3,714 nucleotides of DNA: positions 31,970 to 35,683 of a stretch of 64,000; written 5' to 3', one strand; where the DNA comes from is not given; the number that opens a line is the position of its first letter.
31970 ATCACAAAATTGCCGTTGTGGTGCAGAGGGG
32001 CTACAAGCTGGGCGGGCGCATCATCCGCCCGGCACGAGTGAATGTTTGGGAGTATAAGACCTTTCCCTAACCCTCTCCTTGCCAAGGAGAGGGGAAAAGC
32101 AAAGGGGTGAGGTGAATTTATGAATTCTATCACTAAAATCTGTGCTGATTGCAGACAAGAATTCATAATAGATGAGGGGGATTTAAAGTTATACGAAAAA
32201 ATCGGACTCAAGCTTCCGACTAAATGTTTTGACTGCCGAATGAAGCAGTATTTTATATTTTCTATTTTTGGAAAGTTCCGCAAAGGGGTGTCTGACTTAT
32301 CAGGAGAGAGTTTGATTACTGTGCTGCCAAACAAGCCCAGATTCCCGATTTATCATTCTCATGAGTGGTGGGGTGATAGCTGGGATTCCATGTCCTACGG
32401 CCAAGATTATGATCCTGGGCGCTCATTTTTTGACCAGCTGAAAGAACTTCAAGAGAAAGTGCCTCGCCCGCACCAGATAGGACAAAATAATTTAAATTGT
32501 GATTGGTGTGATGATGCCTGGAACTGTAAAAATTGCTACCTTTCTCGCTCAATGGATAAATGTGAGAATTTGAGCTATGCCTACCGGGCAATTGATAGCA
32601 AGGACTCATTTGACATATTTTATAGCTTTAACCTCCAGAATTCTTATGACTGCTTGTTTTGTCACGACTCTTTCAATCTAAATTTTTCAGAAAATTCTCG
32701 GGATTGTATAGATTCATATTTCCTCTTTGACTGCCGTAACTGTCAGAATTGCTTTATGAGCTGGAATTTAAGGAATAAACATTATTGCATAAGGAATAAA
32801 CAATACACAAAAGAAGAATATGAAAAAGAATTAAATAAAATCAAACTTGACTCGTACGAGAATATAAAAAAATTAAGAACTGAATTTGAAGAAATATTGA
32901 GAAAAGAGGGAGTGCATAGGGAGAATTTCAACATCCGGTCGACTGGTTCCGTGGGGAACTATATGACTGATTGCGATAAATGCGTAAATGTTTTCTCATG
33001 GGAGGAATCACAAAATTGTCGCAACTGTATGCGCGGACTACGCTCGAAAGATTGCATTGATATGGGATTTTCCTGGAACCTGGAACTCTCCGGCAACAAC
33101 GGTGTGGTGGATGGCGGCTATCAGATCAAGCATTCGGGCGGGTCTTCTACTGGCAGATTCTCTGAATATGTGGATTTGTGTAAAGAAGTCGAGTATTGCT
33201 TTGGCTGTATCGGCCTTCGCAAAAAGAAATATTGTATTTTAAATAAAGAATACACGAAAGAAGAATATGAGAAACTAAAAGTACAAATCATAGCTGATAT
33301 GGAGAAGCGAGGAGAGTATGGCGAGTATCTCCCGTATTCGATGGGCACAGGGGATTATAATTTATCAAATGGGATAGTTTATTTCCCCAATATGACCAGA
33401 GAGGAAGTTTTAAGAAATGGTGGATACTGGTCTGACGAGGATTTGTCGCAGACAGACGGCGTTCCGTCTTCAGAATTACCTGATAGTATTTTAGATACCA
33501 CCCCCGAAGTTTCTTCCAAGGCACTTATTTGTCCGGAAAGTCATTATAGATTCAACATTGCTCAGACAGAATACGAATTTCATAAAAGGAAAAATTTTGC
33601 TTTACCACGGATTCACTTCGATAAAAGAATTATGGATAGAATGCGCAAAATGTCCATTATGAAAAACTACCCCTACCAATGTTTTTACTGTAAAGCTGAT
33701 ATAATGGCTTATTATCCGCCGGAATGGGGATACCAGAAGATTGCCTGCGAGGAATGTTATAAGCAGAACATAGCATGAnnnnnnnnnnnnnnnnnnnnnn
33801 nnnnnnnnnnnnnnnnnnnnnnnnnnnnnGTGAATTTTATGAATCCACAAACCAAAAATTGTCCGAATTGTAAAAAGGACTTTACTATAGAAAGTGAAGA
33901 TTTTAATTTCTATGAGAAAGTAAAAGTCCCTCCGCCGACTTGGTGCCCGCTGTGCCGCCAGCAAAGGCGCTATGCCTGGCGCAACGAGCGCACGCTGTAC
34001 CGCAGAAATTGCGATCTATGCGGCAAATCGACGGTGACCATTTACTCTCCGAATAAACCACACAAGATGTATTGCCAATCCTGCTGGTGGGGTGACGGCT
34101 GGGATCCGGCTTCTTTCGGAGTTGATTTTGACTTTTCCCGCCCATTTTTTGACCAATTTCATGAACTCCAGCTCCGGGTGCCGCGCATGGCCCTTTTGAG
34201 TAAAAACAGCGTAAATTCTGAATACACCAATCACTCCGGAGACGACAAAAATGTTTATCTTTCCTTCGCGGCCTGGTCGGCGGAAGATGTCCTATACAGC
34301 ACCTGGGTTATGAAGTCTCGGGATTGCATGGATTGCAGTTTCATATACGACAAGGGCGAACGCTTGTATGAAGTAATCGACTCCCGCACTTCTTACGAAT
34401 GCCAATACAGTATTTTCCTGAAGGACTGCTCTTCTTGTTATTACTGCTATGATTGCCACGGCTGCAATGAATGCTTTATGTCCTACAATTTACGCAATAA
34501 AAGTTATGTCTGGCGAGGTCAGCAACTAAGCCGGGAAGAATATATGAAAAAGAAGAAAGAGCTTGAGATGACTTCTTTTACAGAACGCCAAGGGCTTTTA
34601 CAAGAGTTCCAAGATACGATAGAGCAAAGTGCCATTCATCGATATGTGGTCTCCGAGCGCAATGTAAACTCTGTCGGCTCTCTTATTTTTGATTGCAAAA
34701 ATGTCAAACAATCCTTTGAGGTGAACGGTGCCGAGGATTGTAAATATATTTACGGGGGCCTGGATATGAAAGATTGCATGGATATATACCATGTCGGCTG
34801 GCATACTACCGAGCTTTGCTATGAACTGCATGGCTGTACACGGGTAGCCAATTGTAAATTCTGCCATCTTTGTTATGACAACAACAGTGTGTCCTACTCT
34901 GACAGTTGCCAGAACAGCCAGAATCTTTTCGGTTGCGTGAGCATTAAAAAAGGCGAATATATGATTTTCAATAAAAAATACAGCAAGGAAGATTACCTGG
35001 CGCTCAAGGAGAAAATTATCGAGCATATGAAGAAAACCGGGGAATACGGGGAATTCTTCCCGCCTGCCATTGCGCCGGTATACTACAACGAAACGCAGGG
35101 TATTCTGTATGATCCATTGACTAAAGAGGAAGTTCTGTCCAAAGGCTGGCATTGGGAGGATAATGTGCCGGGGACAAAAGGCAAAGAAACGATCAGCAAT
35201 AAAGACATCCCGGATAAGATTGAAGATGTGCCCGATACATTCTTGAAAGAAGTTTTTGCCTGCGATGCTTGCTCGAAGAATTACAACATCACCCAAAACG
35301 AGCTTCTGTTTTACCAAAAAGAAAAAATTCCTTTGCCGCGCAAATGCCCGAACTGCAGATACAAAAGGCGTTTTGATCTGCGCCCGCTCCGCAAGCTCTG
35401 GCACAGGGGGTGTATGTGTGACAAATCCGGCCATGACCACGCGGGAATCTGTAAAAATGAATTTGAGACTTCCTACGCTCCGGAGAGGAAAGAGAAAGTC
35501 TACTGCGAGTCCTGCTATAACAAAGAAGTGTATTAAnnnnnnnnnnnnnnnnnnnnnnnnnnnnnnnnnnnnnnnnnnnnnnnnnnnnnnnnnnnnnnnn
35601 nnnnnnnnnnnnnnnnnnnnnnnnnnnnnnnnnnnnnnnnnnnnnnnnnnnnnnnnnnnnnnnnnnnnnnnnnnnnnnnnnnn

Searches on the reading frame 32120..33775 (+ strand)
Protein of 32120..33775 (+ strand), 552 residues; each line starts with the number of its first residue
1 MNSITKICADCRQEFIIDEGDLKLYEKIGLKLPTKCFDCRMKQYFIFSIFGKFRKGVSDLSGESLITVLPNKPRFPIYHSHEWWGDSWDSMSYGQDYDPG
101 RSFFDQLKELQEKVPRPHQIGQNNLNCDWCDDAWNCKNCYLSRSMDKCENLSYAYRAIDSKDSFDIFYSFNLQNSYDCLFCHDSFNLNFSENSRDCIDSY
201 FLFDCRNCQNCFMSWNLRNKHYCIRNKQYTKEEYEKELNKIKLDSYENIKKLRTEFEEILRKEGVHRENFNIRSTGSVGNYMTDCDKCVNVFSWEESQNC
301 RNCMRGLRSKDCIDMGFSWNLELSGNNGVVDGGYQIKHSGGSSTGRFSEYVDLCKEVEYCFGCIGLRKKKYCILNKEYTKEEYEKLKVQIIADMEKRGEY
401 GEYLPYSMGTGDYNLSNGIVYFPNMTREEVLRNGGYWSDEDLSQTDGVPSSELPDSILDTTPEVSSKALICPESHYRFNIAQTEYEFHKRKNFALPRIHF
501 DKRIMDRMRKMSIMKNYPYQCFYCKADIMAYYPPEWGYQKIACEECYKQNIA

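Call 6: search_protein_families(library=pfam, proteins=[window:32120-33775:+], max_evalue=0.01)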
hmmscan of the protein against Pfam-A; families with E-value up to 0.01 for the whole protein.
window:32120-33775:+ (552 aa): 1 family
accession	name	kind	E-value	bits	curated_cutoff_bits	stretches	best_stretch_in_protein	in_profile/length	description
PF13451.12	zf_Tbcl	-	0.00032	21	24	1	5-42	4-42/48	Probable treble clef domain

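Call 7: search_protein_families(library=ncbifam, proteins=[window:32120-33775:+], max_evalue=0.01)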
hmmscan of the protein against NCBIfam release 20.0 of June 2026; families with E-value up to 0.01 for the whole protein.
window:32120-33775:+ (552 aa): 1 family
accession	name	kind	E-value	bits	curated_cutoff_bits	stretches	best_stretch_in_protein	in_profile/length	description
TIGR03952.1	metzin_BF0631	equivalog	0.0086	15.1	208.1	0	347-424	255-332/351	zinc-dependent metalloproteinase lipoprotein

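Call 23: search_solved_structures(query=A1, max_evalue=1, show_alignments=3)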
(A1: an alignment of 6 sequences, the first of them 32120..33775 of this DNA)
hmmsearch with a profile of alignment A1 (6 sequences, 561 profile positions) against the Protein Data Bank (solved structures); distinct sequences matched with E-value up to 1: 5.
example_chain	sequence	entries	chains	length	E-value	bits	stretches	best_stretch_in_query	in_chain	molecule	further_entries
1ctl_A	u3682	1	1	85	0.023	16.7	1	523-559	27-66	AVIAN CYSTEINE RICH PROTEIN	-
1cxx_A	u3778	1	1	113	0.079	15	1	523-559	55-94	CYSTEINE AND GLYCINE-RICH PROTEIN CRP2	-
1ibi_A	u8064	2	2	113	0.081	14.9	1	523-559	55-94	CYSTEINE-RICH PROTEIN 2 | CYSTEINE AND GLYCINE-RICH PROTEIN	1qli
2o13_A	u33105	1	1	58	0.13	14.2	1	518-559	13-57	Muscle LIM protein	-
1b8t_A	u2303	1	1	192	0.15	14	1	524-559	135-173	PROTEIN (CRP1)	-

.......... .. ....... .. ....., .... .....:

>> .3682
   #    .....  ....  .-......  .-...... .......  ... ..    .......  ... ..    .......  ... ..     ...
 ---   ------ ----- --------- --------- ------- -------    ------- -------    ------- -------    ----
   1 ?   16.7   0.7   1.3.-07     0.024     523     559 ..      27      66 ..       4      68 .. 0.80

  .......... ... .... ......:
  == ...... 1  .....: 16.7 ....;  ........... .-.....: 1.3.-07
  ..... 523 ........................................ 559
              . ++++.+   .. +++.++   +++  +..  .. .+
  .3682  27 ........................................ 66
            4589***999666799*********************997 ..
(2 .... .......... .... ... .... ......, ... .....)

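Call 73: find_related_loci(query=A1, collection=viral_contigs, flank=8000)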
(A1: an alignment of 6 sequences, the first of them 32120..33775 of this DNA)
Query A1 (552 aa) in viral_contigs; peptide patterns used: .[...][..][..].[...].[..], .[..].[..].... (x = any residue, [..] = any of these).
241 stretches matched a pattern; 1 encode a relative of the query (tblastn E <= 1e-3); 1 distinct loci.
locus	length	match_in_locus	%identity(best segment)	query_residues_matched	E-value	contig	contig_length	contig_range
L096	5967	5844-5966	62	198-386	3e-9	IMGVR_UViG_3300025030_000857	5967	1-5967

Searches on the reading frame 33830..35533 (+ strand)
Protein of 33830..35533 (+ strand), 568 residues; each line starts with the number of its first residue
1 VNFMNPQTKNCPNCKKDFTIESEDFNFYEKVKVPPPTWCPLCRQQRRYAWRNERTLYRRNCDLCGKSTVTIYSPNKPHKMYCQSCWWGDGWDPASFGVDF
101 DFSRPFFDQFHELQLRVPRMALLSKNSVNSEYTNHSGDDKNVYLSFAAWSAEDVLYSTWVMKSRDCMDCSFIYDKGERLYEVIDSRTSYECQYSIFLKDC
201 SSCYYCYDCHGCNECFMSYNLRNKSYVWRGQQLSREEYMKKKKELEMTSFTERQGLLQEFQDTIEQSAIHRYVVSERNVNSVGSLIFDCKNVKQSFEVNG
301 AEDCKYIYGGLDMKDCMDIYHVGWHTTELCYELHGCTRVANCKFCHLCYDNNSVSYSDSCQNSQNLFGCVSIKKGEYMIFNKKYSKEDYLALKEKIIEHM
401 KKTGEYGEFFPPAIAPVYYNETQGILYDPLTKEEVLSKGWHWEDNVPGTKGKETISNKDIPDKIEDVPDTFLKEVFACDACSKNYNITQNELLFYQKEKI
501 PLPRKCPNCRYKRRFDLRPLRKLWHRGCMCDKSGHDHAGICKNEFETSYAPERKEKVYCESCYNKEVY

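Call 6: search_protein_families(library=pfam, proteins=[window:33830-35533:+], max_evalue=0.01)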
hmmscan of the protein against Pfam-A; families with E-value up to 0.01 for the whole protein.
window:33830-35533:+ (568 aa): 1 family
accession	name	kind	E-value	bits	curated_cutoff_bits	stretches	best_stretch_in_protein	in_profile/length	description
PF23477.1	zf_Tbcl_2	-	5.8e-05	23.1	27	1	54-86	1-33/37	Probable treble clef zinc finger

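Call 7: search_protein_families(library=ncbifam, proteins=[window:33830-35533:+], max_evalue=0.01)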
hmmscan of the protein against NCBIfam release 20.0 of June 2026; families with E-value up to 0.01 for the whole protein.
window:33830-35533:+ (568 aa): 0 families
